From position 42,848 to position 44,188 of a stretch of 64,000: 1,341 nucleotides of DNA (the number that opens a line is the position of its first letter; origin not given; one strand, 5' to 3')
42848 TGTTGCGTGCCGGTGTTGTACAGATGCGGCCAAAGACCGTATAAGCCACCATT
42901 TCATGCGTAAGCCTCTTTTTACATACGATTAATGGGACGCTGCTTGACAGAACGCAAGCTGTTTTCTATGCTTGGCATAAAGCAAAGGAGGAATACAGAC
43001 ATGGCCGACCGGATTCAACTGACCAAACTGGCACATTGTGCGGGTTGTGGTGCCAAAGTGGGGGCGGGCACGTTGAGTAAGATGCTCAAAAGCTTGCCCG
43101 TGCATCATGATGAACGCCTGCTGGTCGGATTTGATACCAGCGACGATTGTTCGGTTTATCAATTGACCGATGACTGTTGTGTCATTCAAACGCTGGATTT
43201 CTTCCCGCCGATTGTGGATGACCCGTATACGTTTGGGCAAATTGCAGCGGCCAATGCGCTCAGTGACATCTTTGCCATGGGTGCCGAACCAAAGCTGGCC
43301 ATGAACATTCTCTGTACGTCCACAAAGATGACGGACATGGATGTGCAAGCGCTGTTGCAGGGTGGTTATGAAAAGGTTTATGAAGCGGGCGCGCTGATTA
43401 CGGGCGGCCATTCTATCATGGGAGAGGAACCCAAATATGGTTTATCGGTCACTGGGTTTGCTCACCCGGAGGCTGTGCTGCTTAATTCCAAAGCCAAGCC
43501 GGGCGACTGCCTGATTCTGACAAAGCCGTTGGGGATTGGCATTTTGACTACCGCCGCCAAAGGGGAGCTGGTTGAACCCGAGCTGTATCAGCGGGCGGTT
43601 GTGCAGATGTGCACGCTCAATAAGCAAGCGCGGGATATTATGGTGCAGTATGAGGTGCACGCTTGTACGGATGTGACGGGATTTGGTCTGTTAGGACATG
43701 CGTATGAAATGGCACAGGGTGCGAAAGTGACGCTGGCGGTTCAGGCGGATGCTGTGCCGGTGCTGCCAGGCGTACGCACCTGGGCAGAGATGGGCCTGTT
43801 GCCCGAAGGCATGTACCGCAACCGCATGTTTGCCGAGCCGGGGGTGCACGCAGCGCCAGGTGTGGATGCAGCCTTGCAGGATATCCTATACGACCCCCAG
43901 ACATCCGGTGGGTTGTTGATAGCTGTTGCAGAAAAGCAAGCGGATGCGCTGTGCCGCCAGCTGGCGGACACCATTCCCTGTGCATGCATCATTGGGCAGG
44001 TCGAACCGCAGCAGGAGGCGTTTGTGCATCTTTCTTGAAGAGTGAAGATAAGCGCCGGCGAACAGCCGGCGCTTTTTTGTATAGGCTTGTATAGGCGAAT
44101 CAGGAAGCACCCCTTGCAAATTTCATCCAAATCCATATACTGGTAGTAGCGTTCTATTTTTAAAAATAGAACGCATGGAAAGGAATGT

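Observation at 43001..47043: Cys-type selD immediately followed by modE-like plus modABC: possible selenium-molybdenum link (orphan-SelD scenario)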

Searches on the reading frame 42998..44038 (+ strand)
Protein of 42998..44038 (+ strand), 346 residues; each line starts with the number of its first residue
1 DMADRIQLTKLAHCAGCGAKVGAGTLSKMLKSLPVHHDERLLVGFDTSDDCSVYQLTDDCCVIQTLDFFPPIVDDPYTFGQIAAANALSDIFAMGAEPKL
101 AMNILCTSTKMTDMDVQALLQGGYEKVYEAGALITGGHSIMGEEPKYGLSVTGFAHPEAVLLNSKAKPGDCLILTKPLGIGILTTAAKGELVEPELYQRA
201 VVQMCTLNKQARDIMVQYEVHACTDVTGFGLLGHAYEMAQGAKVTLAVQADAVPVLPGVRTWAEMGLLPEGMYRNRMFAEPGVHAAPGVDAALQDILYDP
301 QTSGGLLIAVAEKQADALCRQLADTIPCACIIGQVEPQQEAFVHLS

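Call 3: search_protein_families(library=pfam, proteins=[window:42998-44038:+])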
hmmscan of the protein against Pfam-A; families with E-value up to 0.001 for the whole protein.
window:42998-44038:+ (346 aa): 2 families
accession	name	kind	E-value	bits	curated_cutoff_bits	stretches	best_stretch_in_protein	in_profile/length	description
PF00586.29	AIRS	-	7.2e-23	81.6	24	1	49-154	2-111/112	AIR synthase related protein, N-terminal domain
PF02769.27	AIRS_C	-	2.4e-22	80.2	23.1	1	167-344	1-154/156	AIR synthase related protein, C-terminal domain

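Call 6: search_protein_families(library=ncbifam, proteins=[window:42998-44038:+])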
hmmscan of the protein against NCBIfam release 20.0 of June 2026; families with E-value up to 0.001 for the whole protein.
window:42998-44038:+ (346 aa): 13 families
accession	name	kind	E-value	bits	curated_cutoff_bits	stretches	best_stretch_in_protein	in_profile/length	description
TIGR00476.1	selD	equivalog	1.2e-119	399.1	125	1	8-314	2-310/311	selenide, water dikinase SelD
NF002098.0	PRK00943.1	equivalog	1.8e-102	342.8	299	1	3-340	3-339/347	selenide, water dikinase SelD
NF010705.0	PRK14105.1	equivalog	4.2e-50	170.5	291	1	2-263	2-278/345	selenide, water dikinase SelD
TIGR04369.1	fusion_not_SelD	hypoth_equivalog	1.4e-42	145.7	700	1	9-321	350-692/701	oxidoreductase/SelD-related fusion protein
TIGR01379.1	thiL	equivalog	2.9e-20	72.5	184.15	1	48-264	24-247/320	thiamine-phosphate kinase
NF004351.0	PRK05731.1-4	equivalog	9.3e-14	51.3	324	1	76-263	71-257/321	thiamine-phosphate kinase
TIGR04049.1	AIR_rel_sll0787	hypoth_equivalog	8.1e-13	48.1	321.3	1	46-260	41-248/318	sll0787 family AIR synthase-like protein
TIGR03267.1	methan_mark_2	hypoth_equivalog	3.6e-09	36.1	365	1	45-255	41-248/323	methanogenesis marker 2 protein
TIGR02124.1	hypE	equivalog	4.3e-09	35.8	251.6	1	43-265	28-255/332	hydrogenase expression/formation protein HypE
NF004353.0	PRK05731.2-2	equivalog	3.6e-08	32.9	301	1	47-264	18-236/311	thiamine-phosphate kinase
NF004354.0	PRK05731.2-3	equivalog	2.1e-06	27.3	204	1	83-179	53-148/273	thiamine-phosphate kinase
NF004350.0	PRK05731.1-1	equivalog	4e-06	26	441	1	39-179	19-162/325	thiamine-phosphate kinase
TIGR01736.1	FGAM_synth_II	equivalog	0.0006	18.2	525.75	0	28-255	40-282/718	phosphoribosylformylglycinamidine synthase subunit PurL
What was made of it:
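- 43001..44038 (+): selD: selenide, water dikinase (selenophosphate synthetase), Cys-type, monocistronic. TIGR00476 at 399 bits and NF002098 at 343 bits (call 6).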

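Call 15: find_encoding_contigs(protein=window:43001-44038:+, flank=10000, max_places=8)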
Protein window:43001-44038:+ (345 aa): 10 contigs read that carry it; 8 places shown.
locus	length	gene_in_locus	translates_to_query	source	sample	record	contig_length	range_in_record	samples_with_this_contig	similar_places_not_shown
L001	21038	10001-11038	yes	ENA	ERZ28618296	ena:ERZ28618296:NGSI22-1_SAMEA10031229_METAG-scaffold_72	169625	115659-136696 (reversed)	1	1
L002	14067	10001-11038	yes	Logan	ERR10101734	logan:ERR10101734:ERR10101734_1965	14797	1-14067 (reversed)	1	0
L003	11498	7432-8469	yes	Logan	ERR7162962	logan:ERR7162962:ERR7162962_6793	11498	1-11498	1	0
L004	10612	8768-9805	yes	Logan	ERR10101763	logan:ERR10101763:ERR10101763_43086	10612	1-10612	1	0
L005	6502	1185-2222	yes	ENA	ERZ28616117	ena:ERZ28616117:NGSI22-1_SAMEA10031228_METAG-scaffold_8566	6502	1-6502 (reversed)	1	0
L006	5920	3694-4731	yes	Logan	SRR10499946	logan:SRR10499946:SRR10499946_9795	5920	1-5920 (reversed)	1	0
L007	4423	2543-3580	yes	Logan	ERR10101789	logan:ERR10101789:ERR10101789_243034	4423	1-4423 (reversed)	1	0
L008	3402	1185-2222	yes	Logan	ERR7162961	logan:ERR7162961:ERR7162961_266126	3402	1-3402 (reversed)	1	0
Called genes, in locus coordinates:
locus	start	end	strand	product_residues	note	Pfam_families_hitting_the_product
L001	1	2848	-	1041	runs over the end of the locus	PF00133:tRNA-synt_1, PF01406:tRNA-synt_1e (faint), PF09334:tRNA-synt_1g, PF08264:Anticodon_1, PF19302:DUF5915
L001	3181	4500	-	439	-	PF01523:PmbA_TldD_1st, PF19289:PmbA_TldD_3rd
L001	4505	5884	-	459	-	PF01523:PmbA_TldD_1st, PF19290:PmbA_TldD_2nd, PF19289:PmbA_TldD_3rd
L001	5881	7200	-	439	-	PF05496:RuvB_N, PF00004:AAA, PF13173:AAA_14 (weak), PF16193:AAA_assoc_2, PF12002:MgsA_C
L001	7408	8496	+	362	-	PF00266:Aminotran_5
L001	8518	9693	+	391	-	PF00389:2-Hacid_dh, PF02826:2-Hacid_dh_C, PF03446:NAD_binding_2, PF22660:RS_preATP-grasp-like (weak), PF01842:ACT (weak), PF22629:ACT_AHAS_ss (faint)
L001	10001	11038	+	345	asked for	PF00586:AIRS, PF02769:AIRS_C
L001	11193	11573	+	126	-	PF00126:HTH_1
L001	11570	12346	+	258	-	PF13531:SBP_bac_11, PF01547:SBP_bac_1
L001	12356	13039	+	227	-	PF00528:BPD_transp_1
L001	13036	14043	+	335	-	PF00005:ABC_tran, PF13304:AAA_21 (faint)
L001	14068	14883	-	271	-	PF03649:UPF0014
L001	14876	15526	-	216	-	PF02463:SMC_N (faint), PF13175:AAA_15 (faint), PF00005:ABC_tran, PF13304:AAA_21 (weak)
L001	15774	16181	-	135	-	-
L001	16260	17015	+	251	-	PF08769:Spo0A_C (faint)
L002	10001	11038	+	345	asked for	PF00586:AIRS, PF02769:AIRS_C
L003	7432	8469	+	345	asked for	PF00586:AIRS, PF02769:AIRS_C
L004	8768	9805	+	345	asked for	PF00586:AIRS, PF02769:AIRS_C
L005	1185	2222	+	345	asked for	PF00586:AIRS, PF02769:AIRS_C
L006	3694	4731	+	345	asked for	PF00586:AIRS, PF02769:AIRS_C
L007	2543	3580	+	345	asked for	PF00586:AIRS, PF02769:AIRS_C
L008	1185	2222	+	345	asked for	PF00586:AIRS, PF02769:AIRS_C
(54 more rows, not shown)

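Call 16: find_related_loci(query=window:43001-44038:+, collection=genome_contigs, flank=10000)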
Query window:43001-44038:+ (345 aa) in genome_contigs; peptide patterns used: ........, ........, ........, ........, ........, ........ (x = any residue, [..] = any of these).
114 stretches matched a pattern; 50 encode a relative of the query (tblastn E <= 1e-3); 50 distinct loci.
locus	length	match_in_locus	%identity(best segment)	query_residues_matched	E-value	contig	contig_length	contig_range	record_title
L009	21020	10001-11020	61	1-340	2e-145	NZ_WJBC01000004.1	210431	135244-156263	Acetobacterium fimetarium strain DSM 8238 NODE_4_length_210431_cov_13.8526, whole genome shotgun sequence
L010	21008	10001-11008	63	3-339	8e-142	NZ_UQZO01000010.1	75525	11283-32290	Uncultured Subdoligranulum sp. isolate UMGS795, whole genome shotgun sequence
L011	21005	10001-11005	64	4-339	8e-141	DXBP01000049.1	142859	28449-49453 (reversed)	MAG TPA_asm: Candidatus Gemmiger excrementigallinarum isolate ChiSxjej1B13-11774 ChiSxjej1B13M5__C283960_L142859_SAMN080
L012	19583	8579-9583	64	4-339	5e-141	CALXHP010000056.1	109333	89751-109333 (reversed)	MAG: uncultured Gemmiger sp. isolate BRZ_F__bin64 genome assembly, contig: BRZ_F__NODE_291_length_109333_cov_47.244069,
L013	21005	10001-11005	64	4-339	1e-140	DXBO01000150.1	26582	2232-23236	MAG TPA_asm: Candidatus Gemmiger excrementavium isolate 3436 ChiHcolR15__C214192_L26582_SAMN08010023, whole genome shotg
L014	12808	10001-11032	61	1-345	3e-138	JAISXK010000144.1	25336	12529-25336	MAG: Clostridiales bacterium isolate Nc350_bin172 k119_690880, whole genome shotgun sequence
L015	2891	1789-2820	58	1-344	5e-143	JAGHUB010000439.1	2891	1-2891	MAG: Candidatus Equihabitans merdae isolate E4_98 c_000000398913, whole genome shotgun sequence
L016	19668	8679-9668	64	4-334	5e-136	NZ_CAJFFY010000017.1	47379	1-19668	Uncultured Subdoligranulum sp. isolate Chicken_12_mag_184, whole genome shotgun sequence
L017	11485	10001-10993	61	1-332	3e-135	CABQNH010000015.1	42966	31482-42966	MAG TPA_asm: uncultured Clostridiales bacterium isolate MGYG-HGUT-00736 genome assembly, contig: GUT_GENOME026228_15, wh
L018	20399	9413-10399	63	5-334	8e-135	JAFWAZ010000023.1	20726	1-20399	MAG: Oscillospiraceae bacterium isolate RGIG5575 Sheep_Colon.Co__c301896, whole genome shotgun sequence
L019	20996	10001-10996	62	3-335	2e-134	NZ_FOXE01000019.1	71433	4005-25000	Oscillibacter sp. PC13, whole genome shotgun sequence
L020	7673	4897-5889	62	4-335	7e-134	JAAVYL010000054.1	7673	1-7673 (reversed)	MAG: Lawsonibacter sp. isolate ABMPRH_161_14 k141_552618, whole genome shotgun sequence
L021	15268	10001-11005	60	3-338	2e-133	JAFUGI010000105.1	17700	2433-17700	MAG: Oscillibacter sp. isolate RGIG4469 Roe_deer_Omasum-5__c163772, whole genome shotgun sequence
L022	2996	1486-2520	61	1-343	1e-138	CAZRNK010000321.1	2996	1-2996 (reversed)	MAG TPA_asm: uncultured Oscillospiraceae bacterium isolate SRP141132_co7_17 genome assembly, contig: NODE_34687_length_2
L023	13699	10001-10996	57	3-335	1e-125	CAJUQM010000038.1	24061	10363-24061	MAG TPA_asm: uncultured Oscillibacter sp. isolate MGBC163303 genome assembly, contig: MGBC163303.38, whole genome shotgu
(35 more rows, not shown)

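Call 25: search_protein_families(library=ncbifam, max_evalue=1e-12, proteins=[L019:1122-3308:+, L019:5173-6300:+, L019:7419-8297:-, L019:8379-9083:+, L019:9074-9868:+, L019:11059-12036:+, L019:12069-13133:+, L019:13491-15317:+, L019:15262-16671:+, L019:16682-17383:+])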
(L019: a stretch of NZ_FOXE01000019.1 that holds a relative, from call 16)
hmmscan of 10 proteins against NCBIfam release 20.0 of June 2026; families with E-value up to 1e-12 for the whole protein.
L019:1122-3308:+ (728 aa): 14 families
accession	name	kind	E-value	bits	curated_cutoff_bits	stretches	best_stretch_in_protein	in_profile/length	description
NF040549.1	Nt5e_LPXTG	exception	5e-74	249.9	1050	1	27-514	89-598/731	cell surface ecto-5'-nucleotidase Nt5e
NF006937.0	PRK09419.1-4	equivalog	7.7e-61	205.8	2554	1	152-520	797-1145/1411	multifunctional 2',3'-cyclic-nucleotide 2'-phosphodiesterase/3'-nucleotidase/5'-nucleotidase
NF007109.1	PRK09558.1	equivalog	1.5e-59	202.3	600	2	286-525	334-546/550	bifunctional UDP-sugar hydrolase/5'-nucleotidase UshA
NF006935.0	PRK09419.1-2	equivalog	1.4e-55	188.6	2801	1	152-507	818-1154/1445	multifunctional 2',3'-cyclic-nucleotide 2'-phosphodiesterase/3'-nucleotidase/5'-nucleotidase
NF006934.0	PRK09419.1-1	subfamily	1.3e-45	155.5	1646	1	23-516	617-1092/1174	multifunctional 2',3'-cyclic-nucleotide 2'-phosphodiesterase/3'-nucleotidase/5'-nucleotidase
TIGR01530.1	nadN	equivalog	2.1e-30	105.8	436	2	41-246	23-221/550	NAD nucleotidase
NF006938.0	PRK09420.1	equivalog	1.7e-28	99.5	486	1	51-248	52-267/648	bifunctional 2',3'-cyclic-nucleotide 2'-phosphodiesterase/3'-nucleotidase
TIGR01390.1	CycNucDiestase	equivalog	2.9e-25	88.9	883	1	52-247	31-244/626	2',3'-cyclic-nucleotide 2'-phosphodiesterase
NF006936.0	PRK09419.1-3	equivalog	2.9e-24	84.8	2542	1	56-434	738-1119/1212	multifunctional 2',3'-cyclic-nucleotide 2'-phosphodiesterase/3'-nucleotidase/5'-nucleotidase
TIGR04486.1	thiosulf_SoxB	equivalog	2.5e-21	75.6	550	1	46-326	111-382/556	thiosulfohydrolase SoxB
NF006933.0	PRK09418.1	equivalog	3.4e-17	61.9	1419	0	90-247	120-293/780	bifunctional 2',3'-cyclic-nucleotide 2'-phosphodiesterase/3'-nucleotidase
NF047875.1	5nuc_LPXTG_Strp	exception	4.3e-17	61.8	1050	1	263-515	307-552/684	surface-anchored 5'-nucleotidase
NF008871.0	PRK11907.1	equivalog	5e-17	61.3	1266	1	51-244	143-355/814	bifunctional 2',3'-cyclic-nucleotide 2'-phosphodiesterase/3'-nucleotidase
NF041198.1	UshA_like_PCGU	equivalog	6.4e-13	48.1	275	0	16-298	3-286/519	UshA-like (seleno)protein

L019:5173-6300:+ (375 aa): 0 families

L019:7419-8297:- (292 aa): 0 families

L019:8379-9083:+ (234 aa): 1 family
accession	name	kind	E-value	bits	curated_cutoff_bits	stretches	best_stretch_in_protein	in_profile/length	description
TIGR03172.2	TIGR03172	equivalog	2.5e-40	138.5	73.05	1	25-216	1-206/209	selenium cofactor biosynthesis protein YqeC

L019:9074-9868:+ (264 aa): 1 family
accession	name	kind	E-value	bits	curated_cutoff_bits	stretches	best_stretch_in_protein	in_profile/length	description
TIGR03309.1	matur_yqeB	equivalog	1.1e-107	359.3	220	1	3-257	1-255/256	selenium-dependent molybdenum cofactor biosynthesis protein YqeB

L019:11059-12036:+ (325 aa): 0 families

L019:12069-13133:+ (354 aa): 0 families

L019:13491-15317:+ (608 aa): 6 families
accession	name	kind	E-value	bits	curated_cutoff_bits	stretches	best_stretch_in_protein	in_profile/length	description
TIGR02614.1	ftsW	equivalog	6.7e-53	180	337.5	1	255-561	38-352/357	putative lipid II flippase FtsW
TIGR02210.1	rodA_shape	equivalog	1.4e-44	152.7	336.7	1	238-565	10-355/357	rod shape-determining protein RodA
TIGR02615.1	spoVE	exception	2.6e-34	119.3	448.8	1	283-550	65-340/354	stage V sporulation protein E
NF008042.0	PRK10774.1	equivalog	5.6e-32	111.2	493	1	243-566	58-394/405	cell division protein FtsW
NF037961.1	RodA_shape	subfamily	6.9e-21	75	150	1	428-558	270-404/415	rod shape-determining protein RodA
NF008060.0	PRK10794.1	equivalog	2.8e-13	49.6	590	1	257-552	48-352/370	peptidoglycan glycosyltransferase MrdB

L019:15262-16671:+ (469 aa): 7 families
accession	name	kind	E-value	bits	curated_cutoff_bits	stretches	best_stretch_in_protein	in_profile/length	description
TIGR03423.1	pbp2_mrdA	equivalog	3.6e-54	184.3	455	1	134-466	223-591/593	penicillin-binding protein 2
TIGR02214.1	spoVD_pbp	equivalog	1e-37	129.8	688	1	135-464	208-549/636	stage V sporulation protein D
NF051842.1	PBP4_5_Efaec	equivalog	2.4e-25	89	700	1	135-462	330-662/668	penicillin-binding protein PBP4(5)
NF000407.1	MECC_PBP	exception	5.7e-19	67.8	1500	1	133-465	314-653/665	PBP2a family beta-lactam-resistant peptidoglycan transpeptidase MecC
TIGR02074.1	PBP_1a_fam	subfamily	3e-15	56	508.75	1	162-433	261-497/535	PBP1A family penicillin-binding protein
NF000237.1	MECA_PBP2A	equivalog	5.2e-14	51.4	750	1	135-464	319-655/668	PBP2a family beta-lactam-resistant peptidoglycan transpeptidase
NF008061.0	PRK10795.1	equivalog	3.1e-13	49.2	962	0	135-466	246-613/634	peptidoglycan DD-transpeptidase MrdA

L019:16682-17383:+ (233 aa): 0 families

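Call 26: search_protein_families(library=ncbifam, max_evalue=1e-12, proteins=[L014:6-2147:+, L014:4406-6703:+, L014:6705-7601:+, L014:7550-8119:+, L014:8037-8951:-, L014:8506-9198:+, L014:9183-9995:+, L014:11038-12222:-, L014:12219-12689:-])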
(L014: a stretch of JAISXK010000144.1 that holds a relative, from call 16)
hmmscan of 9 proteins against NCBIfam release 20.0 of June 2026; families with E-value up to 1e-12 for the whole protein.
L014:6-2147:+ (713 aa): 13 families
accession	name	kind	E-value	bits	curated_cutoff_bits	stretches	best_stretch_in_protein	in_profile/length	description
TIGR03311.1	Se_dep_XDH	equivalog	0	1063.9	830.45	1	7-713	147-848/848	selenium-dependent xanthine dehydrogenase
TIGR03196.1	pucD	equivalog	2.5e-131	439.5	783.65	1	28-540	9-544/763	xanthine dehydrogenase subunit D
NF043082.1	XdhA_XDHase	equivalog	6.5e-113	378.3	780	1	22-538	1-545/758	xanthine dehydrogenase subunit XdhA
NF007426.0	PRK09970.1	equivalog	1.9e-110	370.2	916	1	21-537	5-547/761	xanthine dehydrogenase molybdenum-binding subunit XdhA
TIGR03194.1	4hydrxCoA_A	equivalog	2.6e-97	327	994.55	1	27-541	2-532/746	4-hydroxybenzoyl-CoA reductase subunit alpha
NF045668.1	pterin_aldehy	equivalog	9.6e-88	295.3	1100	1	22-705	175-894/905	molybdopterin-dependent aldehyde oxidoreductase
NF041018.1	glyceraldDH_alpha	equivalog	1.8e-77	261.4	790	2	22-405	3-396/741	glyceraldehyde dehydrogenase subunit alpha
TIGR02965.1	xanthine_xdhB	equivalog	3.3e-74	250.4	849.5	1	30-400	9-375/758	xanthine dehydrogenase molybdopterin binding subunit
NF040766.1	CODH_aero_grp5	exception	7.1e-57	193.1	950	1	21-406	4-401/785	aerobic carbon-monoxide dehydrogenase large subunit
TIGR03313.1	Se_sel_red_Mo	hypoth_equivalog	1.7e-55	188.2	1101.9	2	166-541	353-748/951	molybdopterin-dependent oxidoreductase Mo/Fe-S-binding subunit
TIGR02416.1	CO_dehy_Mo_lg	equivalog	3.8e-51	174.2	991.15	1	35-406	6-400/770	aerobic carbon-monoxide dehydrogenase large subunit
NF041671.1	peri_hyde_PaoC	equivalog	9e-49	166.5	1180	1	22-692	18-708/735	aldehyde oxidoreductase molybdenum-binding subunit PaoC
TIGR02969.1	mam_aldehyde_ox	subfamily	2.4e-24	84.9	1912.3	1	34-400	588-947/1330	aldehyde oxidase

L014:4406-6703:+ (765 aa): 13 families
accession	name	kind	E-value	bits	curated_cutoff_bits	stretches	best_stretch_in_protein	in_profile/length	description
NF043082.1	XdhA_XDHase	equivalog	0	1198.2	780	1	3-761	1-758/758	xanthine dehydrogenase subunit XdhA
NF007426.0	PRK09970.1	equivalog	0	1129.7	916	1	2-761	5-761/761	xanthine dehydrogenase molybdenum-binding subunit XdhA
TIGR03194.1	4hydrxCoA_A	equivalog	4.5e-150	501.5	994.55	1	7-754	1-745/746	4-hydroxybenzoyl-CoA reductase subunit alpha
NF041018.1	glyceraldDH_alpha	equivalog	6.9e-112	375.2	790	1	2-751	2-740/741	glyceraldehyde dehydrogenase subunit alpha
TIGR03313.1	Se_sel_red_Mo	hypoth_equivalog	4.4e-105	352.3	1101.9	2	164-753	360-947/951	molybdopterin-dependent oxidoreductase Mo/Fe-S-binding subunit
TIGR03196.1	pucD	equivalog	5.1e-101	339.3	783.65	1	2-753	2-756/763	xanthine dehydrogenase subunit D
NF040766.1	CODH_aero_grp5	exception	1.2e-97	328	950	2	3-586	5-591/785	aerobic carbon-monoxide dehydrogenase large subunit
NF045668.1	pterin_aldehy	equivalog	1.3e-91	308.1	1100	1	4-753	176-902/905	molybdopterin-dependent aldehyde oxidoreductase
TIGR03311.1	Se_dep_XDH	equivalog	6.3e-91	305.7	830.45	2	3-551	162-681/848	selenium-dependent xanthine dehydrogenase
TIGR02965.1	xanthine_xdhB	equivalog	2.1e-85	287.5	849.5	1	4-735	2-731/758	xanthine dehydrogenase molybdopterin binding subunit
TIGR02416.1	CO_dehy_Mo_lg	equivalog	4.2e-80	269.9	991.15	1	16-738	6-751/770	aerobic carbon-monoxide dehydrogenase large subunit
NF041671.1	peri_hyde_PaoC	equivalog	3.7e-79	266.9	1180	1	3-748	18-724/735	aldehyde oxidoreductase molybdenum-binding subunit PaoC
TIGR02969.1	mam_aldehyde_ox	subfamily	2.9e-40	137.7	1912.3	1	7-734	580-1280/1330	aldehyde oxidase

L014:6705-7601:+ (298 aa): 6 families
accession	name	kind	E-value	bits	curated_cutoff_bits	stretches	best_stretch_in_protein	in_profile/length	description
NF043083.1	XdhB_XDHase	equivalog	5.3e-121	403.2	310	1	4-295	1-288/289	xanthine dehydrogenase subunit XdhB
NF007427.0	PRK09971.1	equivalog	7.2e-111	370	287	1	4-297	1-290/292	xanthine dehydrogenase FAD-binding subunit XdhB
NF041019.1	glyceraldDH_beta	equivalog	7.6e-46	156.6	350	1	9-288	7-278/280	glyceraldehyde dehydrogenase subunit beta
TIGR02963.1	xanthine_xdhA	equivalog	8.8e-43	146.6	467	1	17-288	202-466/468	xanthine dehydrogenase small subunit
TIGR03195.1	4hydrxCoA_B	equivalog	2.3e-28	99.3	404.55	2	121-227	153-257/321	4-hydroxybenzoyl-CoA reductase subunit beta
TIGR03199.1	pucC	equivalog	3.2e-22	79.1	306.05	1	15-249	3-228/264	xanthine dehydrogenase subunit C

L014:7550-8119:+ (189 aa): 11 families
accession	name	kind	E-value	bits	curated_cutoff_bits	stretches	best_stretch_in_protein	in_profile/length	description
NF043084.2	XdhC_XDHase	equivalog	2.3e-75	251.2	217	1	22-171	2-151/151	xanthine dehydrogenase subunit XdhC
NF007387.0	PRK09908.1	equivalog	6.3e-52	175.2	212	1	22-171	8-157/159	xanthine dehydrogenase iron sulfur-binding subunit XdhC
NF041020.1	glyceraldDH_gamma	equivalog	2.5e-48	163.8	290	1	22-171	12-160/164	glyceraldehyde dehydrogenase subunit gamma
TIGR03198.1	pucE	equivalog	1.3e-44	151.3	254.3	1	23-171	4-150/151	xanthine dehydrogenase subunit E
NF045668.1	pterin_aldehy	equivalog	1.6e-42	145.6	1100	1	25-171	5-153/905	molybdopterin-dependent aldehyde oxidoreductase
NF008514.0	PRK11433.1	equivalog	6.6e-42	143.5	322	1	22-135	52-164/218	aldehyde dehydrogenase iron-sulfur subunit PaoA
TIGR03193.1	4hydroxCoAred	equivalog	3.4e-41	140.6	257.8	1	23-169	2-147/148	4-hydroxybenzoyl-CoA reductase subunit gamma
TIGR02963.1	xanthine_xdhA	equivalog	9e-40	136.7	467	1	32-174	11-162/468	xanthine dehydrogenase small subunit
TIGR03311.1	Se_dep_XDH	equivalog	1.7e-36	125.6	830.45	1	27-172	5-146/848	selenium-dependent xanthine dehydrogenase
TIGR02969.1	mam_aldehyde_ox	subfamily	7.3e-23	80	1912.3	1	27-171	7-162/1330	aldehyde oxidase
TIGR03313.1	Se_sel_red_Mo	hypoth_equivalog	3.1e-16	58.3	1101.9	1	26-173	2-148/951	molybdopterin-dependent oxidoreductase Mo/Fe-S-binding subunit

L014:8037-8951:- (304 aa): 1 family
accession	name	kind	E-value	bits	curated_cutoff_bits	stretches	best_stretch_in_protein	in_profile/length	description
TIGR00637.1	ModE_repress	subfamily_domain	8.6e-18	64.2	98.5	1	204-291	4-91/100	ModE molybdate transport repressor domain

L014:8506-9198:+ (230 aa): 1 family
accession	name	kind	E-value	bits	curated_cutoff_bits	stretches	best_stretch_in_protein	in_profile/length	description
TIGR03172.2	TIGR03172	equivalog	7.5e-42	143.5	73.05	1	18-211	1-207/209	selenium cofactor biosynthesis protein YqeC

L014:9183-9995:+ (270 aa): 1 family
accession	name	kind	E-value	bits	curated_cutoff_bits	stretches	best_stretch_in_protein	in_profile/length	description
TIGR03309.1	matur_yqeB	equivalog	2.5e-100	335.2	220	1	3-257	1-255/256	selenium-dependent molybdenum cofactor biosynthesis protein YqeB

L014:11038-12222:- (394 aa): 15 families
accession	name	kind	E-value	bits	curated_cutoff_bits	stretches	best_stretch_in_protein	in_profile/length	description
TIGR01977.1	am_tr_V_EF2568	hypoth_equivalog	1.1e-113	380.1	377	1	15-391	1-376/376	cysteine desulfurase family protein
NF040779.1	Sec_lyase_SclA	exception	2.4e-102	342.7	525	1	15-391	1-376/378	selenocysteine lyase SclA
TIGR01979.1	sufS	subfamily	7.4e-64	216.1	475.1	1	14-392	19-399/403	SufS family cysteine desulfurase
NF041166.1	f2_encap_cargo1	exception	1.6e-48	166.2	800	1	15-390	247-622/623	family 2A encapsulin nanocompartment cargo protein cysteine desulfurase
NF006791.0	PRK09295.1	equivalog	4.9e-44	151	661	1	15-393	25-403/406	cysteine desulfurase SufS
TIGR03392.1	FeS_syn_CsdA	equivalog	1e-39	136.8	493.6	1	13-390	16-391/398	cysteine desulfurase CsdA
NF008126.0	PRK10874.1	equivalog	2.2e-39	135.8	607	1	12-390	18-394/401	cysteine desulfurase CsdA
TIGR03402.1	FeS_nifS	equivalog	1.5e-38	132.5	530.75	1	15-392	1-370/379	cysteine desulfurase NifS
NF010611.0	PRK14012.1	equivalog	1.1e-33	116.8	548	1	14-310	6-292/406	IscS subfamily cysteine desulfurase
TIGR01976.1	am_tr_V_VC1184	hypoth_equivalog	3e-33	115.7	352.35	1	13-387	18-400/401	cysteine desulfurase-like protein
TIGR03235.1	DNA_S_dndA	equivalog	8.4e-33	114.1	480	1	16-288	1-263/353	cysteine desulfurase DndA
TIGR02006.1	IscS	equivalog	2.4e-30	105.8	643.2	1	13-305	3-283/402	IscS subfamily cysteine desulfurase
TIGR03403.1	nifS_epsilon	equivalog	6.1e-29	101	587.7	1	15-280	1-254/382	NifS family cysteine desulfurase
TIGR04343.1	egtE_PLP_lyase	equivalog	7.5e-26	90.8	400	1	3-303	4-292/370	ergothioneine biosynthesis PLP-dependent enzyme EgtE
NF002806.0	PRK02948.1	subfamily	1.4e-25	90.1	304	1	15-301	2-273/381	IscS subfamily cysteine desulfurase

L014:12219-12689:- (156 aa): 0 families
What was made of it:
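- On Se-cofactor trait (SDMH maturation: SelD+YqeB+YqeC): Present in the relative L014 (call 26).
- In L014 alone it also confirms Se-dependent XDH (TIGR03311, 1064 bits), xdhABC and an EF2568-type desulfurase (calls 25, 26).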
